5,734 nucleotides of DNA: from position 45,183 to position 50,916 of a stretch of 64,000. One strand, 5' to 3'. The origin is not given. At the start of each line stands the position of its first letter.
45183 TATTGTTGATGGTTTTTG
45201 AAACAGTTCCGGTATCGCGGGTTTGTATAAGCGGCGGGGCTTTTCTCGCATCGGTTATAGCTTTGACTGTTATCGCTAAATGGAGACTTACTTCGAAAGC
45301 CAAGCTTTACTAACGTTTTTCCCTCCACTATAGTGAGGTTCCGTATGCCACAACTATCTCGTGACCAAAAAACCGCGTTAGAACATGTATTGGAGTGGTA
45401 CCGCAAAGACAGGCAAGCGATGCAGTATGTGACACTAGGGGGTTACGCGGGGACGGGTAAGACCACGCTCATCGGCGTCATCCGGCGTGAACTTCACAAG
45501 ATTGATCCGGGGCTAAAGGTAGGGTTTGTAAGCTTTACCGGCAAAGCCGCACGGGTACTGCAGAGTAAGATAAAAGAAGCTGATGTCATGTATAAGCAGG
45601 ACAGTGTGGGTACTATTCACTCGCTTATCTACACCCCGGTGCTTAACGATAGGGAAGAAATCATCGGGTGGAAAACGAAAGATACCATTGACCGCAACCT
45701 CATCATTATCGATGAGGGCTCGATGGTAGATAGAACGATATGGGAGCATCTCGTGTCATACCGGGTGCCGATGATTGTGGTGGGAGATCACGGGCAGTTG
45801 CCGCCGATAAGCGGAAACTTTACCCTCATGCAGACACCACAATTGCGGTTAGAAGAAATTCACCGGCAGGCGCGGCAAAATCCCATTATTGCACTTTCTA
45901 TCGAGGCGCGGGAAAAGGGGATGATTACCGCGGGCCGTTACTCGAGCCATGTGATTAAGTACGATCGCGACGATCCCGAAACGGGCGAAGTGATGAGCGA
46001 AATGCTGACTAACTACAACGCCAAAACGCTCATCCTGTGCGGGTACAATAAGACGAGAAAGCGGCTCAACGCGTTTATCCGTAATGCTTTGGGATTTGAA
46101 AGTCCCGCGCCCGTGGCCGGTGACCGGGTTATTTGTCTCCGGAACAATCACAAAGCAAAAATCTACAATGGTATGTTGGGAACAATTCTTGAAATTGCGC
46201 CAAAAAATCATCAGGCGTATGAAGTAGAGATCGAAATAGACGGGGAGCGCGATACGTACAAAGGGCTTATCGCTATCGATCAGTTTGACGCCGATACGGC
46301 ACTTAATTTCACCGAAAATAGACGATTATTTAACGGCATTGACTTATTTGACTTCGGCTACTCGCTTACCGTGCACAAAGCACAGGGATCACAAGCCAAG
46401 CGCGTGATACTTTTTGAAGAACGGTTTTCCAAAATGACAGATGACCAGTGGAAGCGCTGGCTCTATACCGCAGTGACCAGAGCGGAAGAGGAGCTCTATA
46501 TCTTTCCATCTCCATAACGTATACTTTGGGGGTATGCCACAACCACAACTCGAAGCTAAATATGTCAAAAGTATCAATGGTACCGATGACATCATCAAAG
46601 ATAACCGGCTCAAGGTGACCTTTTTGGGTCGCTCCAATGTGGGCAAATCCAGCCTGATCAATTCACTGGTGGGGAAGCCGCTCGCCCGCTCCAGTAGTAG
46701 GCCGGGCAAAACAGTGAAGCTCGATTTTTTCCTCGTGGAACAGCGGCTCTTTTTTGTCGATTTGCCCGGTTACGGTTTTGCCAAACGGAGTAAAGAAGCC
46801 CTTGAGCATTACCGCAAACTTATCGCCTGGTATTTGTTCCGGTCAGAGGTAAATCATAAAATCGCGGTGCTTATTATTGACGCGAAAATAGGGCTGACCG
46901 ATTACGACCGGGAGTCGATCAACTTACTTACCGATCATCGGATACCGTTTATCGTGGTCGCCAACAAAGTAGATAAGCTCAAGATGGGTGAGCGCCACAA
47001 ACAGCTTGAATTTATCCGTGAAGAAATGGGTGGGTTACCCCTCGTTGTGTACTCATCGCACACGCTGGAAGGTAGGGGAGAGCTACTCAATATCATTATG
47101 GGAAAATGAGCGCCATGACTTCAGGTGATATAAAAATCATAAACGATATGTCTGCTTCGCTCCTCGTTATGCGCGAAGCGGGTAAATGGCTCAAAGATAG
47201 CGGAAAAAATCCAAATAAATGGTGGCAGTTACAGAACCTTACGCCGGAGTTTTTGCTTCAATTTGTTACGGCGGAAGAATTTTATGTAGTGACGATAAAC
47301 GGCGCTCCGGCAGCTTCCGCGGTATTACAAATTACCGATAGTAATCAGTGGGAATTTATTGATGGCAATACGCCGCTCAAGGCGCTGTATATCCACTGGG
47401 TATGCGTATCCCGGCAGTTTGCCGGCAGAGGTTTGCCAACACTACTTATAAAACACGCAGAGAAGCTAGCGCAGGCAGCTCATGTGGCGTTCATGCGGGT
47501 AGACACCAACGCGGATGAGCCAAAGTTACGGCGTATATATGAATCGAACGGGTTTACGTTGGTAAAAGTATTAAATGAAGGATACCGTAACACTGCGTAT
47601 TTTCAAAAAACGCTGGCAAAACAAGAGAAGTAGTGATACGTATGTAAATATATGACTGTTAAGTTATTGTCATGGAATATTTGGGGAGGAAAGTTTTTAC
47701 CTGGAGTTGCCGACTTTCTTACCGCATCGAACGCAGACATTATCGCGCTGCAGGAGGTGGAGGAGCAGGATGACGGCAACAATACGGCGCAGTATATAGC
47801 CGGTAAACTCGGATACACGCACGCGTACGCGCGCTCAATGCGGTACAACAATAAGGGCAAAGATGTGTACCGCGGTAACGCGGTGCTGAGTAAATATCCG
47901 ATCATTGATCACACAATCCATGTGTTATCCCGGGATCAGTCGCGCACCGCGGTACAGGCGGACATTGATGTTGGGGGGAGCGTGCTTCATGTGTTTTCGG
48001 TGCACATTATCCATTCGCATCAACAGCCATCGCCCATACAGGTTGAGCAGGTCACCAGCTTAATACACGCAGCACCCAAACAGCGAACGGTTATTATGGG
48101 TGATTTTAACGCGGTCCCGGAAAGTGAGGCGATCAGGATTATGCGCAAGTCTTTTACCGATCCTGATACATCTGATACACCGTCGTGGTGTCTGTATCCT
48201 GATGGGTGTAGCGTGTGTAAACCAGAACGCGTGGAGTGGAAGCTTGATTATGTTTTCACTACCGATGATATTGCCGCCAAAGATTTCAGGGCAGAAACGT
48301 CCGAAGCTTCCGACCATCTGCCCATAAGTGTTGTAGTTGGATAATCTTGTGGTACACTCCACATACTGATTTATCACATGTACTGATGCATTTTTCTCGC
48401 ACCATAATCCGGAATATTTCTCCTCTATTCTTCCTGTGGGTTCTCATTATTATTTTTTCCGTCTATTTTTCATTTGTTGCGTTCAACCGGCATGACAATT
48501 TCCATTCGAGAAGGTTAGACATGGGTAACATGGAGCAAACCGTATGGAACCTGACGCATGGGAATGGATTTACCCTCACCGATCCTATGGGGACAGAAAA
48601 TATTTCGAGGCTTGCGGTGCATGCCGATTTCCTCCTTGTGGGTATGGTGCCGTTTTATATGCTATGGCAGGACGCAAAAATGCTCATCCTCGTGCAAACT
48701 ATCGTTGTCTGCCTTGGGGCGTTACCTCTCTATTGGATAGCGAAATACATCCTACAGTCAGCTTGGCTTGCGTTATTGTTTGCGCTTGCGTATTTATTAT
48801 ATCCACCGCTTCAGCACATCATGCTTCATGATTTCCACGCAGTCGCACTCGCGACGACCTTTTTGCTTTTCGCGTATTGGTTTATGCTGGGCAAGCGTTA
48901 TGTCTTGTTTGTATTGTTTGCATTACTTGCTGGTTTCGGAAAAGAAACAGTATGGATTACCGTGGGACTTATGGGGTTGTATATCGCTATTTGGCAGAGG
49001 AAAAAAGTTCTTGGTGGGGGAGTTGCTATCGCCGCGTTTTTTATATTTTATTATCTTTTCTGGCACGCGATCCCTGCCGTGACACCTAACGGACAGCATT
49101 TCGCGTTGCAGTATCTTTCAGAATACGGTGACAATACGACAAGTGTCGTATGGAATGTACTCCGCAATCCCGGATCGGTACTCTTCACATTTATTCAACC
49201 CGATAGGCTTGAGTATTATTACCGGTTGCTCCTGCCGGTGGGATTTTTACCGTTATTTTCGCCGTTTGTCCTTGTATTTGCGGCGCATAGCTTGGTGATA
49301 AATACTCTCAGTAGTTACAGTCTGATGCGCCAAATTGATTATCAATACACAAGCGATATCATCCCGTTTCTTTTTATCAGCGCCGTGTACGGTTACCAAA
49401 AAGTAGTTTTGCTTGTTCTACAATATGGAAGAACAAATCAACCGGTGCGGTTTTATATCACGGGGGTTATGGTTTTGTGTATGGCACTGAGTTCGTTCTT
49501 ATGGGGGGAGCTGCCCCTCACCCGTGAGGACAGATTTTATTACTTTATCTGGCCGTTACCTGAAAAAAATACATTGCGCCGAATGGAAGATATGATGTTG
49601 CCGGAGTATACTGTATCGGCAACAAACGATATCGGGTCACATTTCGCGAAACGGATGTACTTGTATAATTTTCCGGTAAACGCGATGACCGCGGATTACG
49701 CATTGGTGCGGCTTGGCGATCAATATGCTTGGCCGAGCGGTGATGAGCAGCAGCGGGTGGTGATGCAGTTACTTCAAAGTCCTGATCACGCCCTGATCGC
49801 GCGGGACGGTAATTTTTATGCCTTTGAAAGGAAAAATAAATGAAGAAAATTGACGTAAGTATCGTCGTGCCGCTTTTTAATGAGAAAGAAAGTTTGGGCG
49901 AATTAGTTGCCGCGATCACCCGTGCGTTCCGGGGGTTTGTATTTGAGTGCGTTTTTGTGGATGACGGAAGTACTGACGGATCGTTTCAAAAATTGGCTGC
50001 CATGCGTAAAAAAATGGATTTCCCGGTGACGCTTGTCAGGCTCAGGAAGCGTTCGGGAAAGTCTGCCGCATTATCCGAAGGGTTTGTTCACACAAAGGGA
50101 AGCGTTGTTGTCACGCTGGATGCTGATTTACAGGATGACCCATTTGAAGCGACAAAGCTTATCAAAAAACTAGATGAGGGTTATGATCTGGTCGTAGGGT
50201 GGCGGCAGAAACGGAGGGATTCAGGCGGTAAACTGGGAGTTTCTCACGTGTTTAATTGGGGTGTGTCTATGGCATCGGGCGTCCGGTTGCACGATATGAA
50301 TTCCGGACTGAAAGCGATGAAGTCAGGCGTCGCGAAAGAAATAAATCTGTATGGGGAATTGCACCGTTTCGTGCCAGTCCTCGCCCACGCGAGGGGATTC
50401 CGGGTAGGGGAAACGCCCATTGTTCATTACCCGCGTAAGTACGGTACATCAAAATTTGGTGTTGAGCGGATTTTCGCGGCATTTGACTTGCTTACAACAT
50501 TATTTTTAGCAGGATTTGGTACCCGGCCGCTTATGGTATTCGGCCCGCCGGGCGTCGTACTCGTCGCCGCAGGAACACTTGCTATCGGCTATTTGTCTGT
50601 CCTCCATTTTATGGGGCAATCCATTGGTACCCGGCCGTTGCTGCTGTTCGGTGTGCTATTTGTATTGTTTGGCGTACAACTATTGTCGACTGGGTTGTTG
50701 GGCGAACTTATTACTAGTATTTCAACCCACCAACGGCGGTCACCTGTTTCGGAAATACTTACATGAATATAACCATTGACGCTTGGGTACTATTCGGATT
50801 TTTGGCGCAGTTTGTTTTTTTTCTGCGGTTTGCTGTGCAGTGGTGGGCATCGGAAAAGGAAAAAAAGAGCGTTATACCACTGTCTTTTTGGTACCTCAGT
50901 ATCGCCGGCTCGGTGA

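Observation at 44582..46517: tRNA-Gln-adjacent module: small basic HTH-like ORF + 3-TM peptide + Dda-like helicase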

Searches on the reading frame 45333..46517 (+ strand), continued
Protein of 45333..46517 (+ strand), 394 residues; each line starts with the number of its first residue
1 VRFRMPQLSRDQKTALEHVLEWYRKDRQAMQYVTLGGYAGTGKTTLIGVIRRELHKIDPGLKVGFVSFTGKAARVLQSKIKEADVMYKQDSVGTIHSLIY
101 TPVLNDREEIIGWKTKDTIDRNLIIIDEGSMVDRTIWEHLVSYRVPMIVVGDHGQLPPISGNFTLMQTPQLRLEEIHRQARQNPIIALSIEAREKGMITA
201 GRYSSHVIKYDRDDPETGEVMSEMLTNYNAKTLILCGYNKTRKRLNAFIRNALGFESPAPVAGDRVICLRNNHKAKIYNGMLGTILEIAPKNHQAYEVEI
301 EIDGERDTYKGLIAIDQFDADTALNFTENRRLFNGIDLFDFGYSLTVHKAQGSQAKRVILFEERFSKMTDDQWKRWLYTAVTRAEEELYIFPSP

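Call 74: find_encoding_contigs(protein=P0012, flank=5000, max_places=1)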
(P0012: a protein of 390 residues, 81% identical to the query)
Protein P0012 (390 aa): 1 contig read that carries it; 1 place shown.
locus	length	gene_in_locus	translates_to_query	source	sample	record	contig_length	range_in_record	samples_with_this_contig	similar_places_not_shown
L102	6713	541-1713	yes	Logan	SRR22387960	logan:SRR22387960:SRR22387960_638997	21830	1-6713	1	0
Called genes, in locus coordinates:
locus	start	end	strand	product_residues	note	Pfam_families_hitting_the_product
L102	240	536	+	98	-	-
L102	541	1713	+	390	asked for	PF05970:PIF1, PF13604:AAA_30, PF00580:UvrD-helicase (weak), PF13245:AAA_19, PF01443:Viral_helicase1 (faint), PF18335:SH3_13 (weak), PF13538:UvrD_C_2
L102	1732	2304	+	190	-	PF03193:RsgA_GTPase (faint), PF00350:Dynamin_N (faint), PF01926:MMR_HSR1, PF02421:FeoB_N, PF00009:GTP_EFTU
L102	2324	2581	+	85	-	PF01541:GIY-YIG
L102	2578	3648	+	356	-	PF03824:NicO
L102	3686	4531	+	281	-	PF03239:FTR1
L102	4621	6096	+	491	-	PF09852:DUF2079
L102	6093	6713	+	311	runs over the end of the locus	PF00535:Glycos_transf_2, PF13641:Glyco_tranf_2_3 (faint)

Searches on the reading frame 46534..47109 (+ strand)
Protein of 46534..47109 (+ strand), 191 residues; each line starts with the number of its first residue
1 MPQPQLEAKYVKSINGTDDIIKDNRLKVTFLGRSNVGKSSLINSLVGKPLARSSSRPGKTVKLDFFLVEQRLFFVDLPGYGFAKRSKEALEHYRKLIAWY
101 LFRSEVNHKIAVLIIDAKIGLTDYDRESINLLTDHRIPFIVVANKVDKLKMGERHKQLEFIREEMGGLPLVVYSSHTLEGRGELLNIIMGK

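Call 4: search_protein_families(library=pfam, proteins=[window:46534-47109:+], max_evalue=0.01)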
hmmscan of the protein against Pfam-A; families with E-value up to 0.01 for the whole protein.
window:46534-47109:+ (191 aa): 7 families
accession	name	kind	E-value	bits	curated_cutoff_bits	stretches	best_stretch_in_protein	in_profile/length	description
PF01926.29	MMR_HSR1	-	1.5e-18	67.4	21.9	1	27-145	1-113/113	50S ribosome-binding GTPase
PF02421.24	FeoB_N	-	5.9e-09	36.1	27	1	27-186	2-154/156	Ferrous iron transport protein B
PF00009.33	GTP_EFTU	-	7.5e-09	35.9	26.5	1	110-187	95-181/188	Elongation factor Tu GTP binding domain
PF03193.22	RsgA_GTPase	-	4.5e-07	30.3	30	1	27-48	108-129/174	RsgA GTPase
PF00350.29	Dynamin_N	-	1.4e-06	28.8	27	1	28-57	1-30/168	Dynamin family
PF08477.19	Roc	-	0.00047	20.8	27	0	27-54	1-28/119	Ras of Complex, Roc, domain of DAPkinase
PF00735.24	Septin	-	0.0058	16.4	26.2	0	25-58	4-37/280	Septin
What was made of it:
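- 46534..47109 (+): engB/ysxC-type ribosome-biogenesis GTPase. It is the conserved downstream neighbour of the helicase in this clade, 16 nt after the helicase stop. Pfam MMR_HSR1 (call 4).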

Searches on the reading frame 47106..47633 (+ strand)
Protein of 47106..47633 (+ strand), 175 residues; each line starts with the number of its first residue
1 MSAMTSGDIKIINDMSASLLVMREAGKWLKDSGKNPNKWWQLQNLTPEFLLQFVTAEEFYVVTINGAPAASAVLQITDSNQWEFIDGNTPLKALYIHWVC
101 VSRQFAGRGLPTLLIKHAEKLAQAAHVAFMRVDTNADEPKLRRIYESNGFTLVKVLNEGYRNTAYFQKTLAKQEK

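Call 4: search_protein_families(library=pfam, proteins=[window:47106-47633:+], max_evalue=0.01)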
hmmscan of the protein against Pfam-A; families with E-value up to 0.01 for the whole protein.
window:47106-47633:+ (175 aa): 3 families
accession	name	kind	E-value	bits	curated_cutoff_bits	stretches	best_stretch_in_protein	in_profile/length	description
PF00583.31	Acetyltransf_1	-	1.3e-08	35.6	20.7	1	50-150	26-116/116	Acetyltransferase (GNAT) family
PF13508.13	Acetyltransf_7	-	3.9e-07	30.8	27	1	57-151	3-83/84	Acetyltransferase (GNAT) domain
PF13673.13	Acetyltransf_10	-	2.4e-06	28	23.6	1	95-153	53-110/128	Acetyltransferase (GNAT) domain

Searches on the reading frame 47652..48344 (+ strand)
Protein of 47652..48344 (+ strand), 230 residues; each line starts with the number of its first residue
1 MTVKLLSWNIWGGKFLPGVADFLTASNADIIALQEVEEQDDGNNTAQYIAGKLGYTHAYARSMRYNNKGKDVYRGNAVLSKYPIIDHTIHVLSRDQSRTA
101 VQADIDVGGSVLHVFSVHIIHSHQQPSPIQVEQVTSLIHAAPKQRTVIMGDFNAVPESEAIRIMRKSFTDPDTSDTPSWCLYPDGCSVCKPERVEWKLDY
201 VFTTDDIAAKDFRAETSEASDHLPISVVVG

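Call 4: search_protein_families(library=pfam, proteins=[window:47652-48344:+], max_evalue=0.01)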
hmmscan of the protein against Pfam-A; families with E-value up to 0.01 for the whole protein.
window:47652-48344:+ (230 aa): 3 families
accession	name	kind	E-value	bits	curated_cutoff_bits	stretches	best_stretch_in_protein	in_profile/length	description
PF03372.29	Exo_endo_phos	-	1.3e-24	87.6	24.5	1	6-222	1-225/225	Endonuclease/Exonuclease/phosphatase family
PF23226.1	Exo_endo_phos_PGAP2IP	-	4.7e-10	39.6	27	1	20-182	27-190/239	PGAP2IP, C-terminal nuclease-like domain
PF14529.12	Exo_endo_phos_2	-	4.8e-05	23.6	27.4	0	126-154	13-41/117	Endonuclease-reverse transcriptase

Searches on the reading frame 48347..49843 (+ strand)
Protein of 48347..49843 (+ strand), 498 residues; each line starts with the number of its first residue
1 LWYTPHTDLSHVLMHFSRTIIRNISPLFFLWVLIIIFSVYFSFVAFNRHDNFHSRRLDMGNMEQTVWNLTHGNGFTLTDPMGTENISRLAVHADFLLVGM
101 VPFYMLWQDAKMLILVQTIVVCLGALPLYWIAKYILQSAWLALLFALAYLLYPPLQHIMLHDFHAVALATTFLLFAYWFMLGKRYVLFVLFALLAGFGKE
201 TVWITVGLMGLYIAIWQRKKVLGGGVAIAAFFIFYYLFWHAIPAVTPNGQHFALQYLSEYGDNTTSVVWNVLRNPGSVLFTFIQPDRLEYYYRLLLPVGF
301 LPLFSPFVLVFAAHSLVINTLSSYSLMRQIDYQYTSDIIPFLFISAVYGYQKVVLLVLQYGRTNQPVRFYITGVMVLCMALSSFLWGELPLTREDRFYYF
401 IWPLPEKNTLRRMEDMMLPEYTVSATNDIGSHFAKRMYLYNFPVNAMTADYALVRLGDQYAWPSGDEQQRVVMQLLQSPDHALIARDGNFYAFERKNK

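Call 70: search_protein_families(library=pfam, proteins=[window:48347-49843:+], max_evalue=0.001)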
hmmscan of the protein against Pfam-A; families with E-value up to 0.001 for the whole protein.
window:48347-49843:+ (498 aa): 1 family
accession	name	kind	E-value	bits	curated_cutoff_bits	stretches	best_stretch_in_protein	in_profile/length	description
PF09852.15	DUF2079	-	7.9e-53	180.6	28.2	1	48-451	1-407/459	Predicted membrane protein (DUF2079)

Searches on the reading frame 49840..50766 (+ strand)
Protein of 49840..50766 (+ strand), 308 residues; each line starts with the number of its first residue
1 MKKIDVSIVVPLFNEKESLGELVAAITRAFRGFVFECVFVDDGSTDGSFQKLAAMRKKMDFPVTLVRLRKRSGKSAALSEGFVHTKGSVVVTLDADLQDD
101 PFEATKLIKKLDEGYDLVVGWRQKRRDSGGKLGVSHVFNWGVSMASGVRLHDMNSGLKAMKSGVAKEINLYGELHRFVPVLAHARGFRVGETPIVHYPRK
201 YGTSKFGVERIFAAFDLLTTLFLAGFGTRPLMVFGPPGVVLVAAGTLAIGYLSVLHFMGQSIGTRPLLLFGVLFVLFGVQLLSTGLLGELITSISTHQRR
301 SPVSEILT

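Call 70: search_protein_families(library=pfam, proteins=[window:49840-50766:+], max_evalue=0.001)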
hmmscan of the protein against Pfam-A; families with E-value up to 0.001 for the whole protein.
window:49840-50766:+ (308 aa): 2 families
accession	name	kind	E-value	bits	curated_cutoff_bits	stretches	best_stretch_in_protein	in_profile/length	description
PF00535.33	Glycos_transf_2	-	5e-28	98.6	23.3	1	7-135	1-128/168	Glycosyl transferase family 2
PF13641.12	Glyco_tranf_2_3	-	0.00048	20.6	27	1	6-96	3-96/230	Glycosyltransferase like family 2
